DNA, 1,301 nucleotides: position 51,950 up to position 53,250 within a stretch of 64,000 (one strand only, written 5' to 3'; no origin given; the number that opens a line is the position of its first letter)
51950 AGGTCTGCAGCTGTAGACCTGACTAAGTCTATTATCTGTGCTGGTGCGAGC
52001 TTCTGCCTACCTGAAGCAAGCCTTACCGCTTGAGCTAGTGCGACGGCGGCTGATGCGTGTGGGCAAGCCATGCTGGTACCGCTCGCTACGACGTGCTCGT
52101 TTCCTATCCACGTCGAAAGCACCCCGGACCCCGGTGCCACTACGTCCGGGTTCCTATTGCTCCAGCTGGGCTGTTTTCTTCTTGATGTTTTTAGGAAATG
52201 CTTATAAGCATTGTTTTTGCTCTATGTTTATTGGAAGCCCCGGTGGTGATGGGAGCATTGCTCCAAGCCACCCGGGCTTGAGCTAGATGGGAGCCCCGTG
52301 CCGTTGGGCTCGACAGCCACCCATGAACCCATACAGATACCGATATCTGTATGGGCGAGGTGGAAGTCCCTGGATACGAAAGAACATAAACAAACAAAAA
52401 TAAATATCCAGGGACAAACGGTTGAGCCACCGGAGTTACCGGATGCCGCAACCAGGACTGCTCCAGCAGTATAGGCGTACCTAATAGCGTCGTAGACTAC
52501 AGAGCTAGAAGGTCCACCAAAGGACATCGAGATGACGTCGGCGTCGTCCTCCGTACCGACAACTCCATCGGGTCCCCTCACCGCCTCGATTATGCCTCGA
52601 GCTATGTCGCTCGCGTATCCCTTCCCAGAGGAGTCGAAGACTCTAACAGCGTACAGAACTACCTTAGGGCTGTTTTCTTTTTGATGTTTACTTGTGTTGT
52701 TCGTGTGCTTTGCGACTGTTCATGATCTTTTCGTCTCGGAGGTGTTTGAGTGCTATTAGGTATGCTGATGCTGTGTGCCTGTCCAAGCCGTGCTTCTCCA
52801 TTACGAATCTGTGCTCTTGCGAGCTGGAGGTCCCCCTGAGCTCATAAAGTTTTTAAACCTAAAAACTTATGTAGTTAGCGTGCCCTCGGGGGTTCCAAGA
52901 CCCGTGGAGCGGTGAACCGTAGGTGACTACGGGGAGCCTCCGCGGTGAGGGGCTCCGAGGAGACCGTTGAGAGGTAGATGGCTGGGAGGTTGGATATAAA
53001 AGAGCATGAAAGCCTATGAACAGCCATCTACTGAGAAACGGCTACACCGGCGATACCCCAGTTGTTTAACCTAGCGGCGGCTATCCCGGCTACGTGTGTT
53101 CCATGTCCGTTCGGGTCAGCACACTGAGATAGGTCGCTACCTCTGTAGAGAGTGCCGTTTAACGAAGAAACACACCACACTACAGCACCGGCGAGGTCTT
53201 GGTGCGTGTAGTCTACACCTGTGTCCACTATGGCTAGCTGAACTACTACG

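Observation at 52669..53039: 371-bp block whose removal restores the conserved subtilase GVAP motif exactly in frame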

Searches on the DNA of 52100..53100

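Call 39: search_rna_families(source=window, start=52100, end=53100, threshold=evalue, max_evalue=10)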
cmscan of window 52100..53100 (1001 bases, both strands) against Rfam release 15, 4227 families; matches with E-value up to 10: 3.
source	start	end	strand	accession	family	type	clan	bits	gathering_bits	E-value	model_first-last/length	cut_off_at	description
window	53022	53082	-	RF02939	COG2908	Cis-reg;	-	14.8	58.7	1.2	1-45/45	no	COG2908 RNA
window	52911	52938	+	RF00062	HgcC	Gene;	-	13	50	3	41-68/130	no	HgcC family RNA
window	52236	52299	+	RF01768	flavi_FSE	Cis-reg; frameshift_element;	-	12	43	8.5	1-62/62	no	ribosomal frameshift site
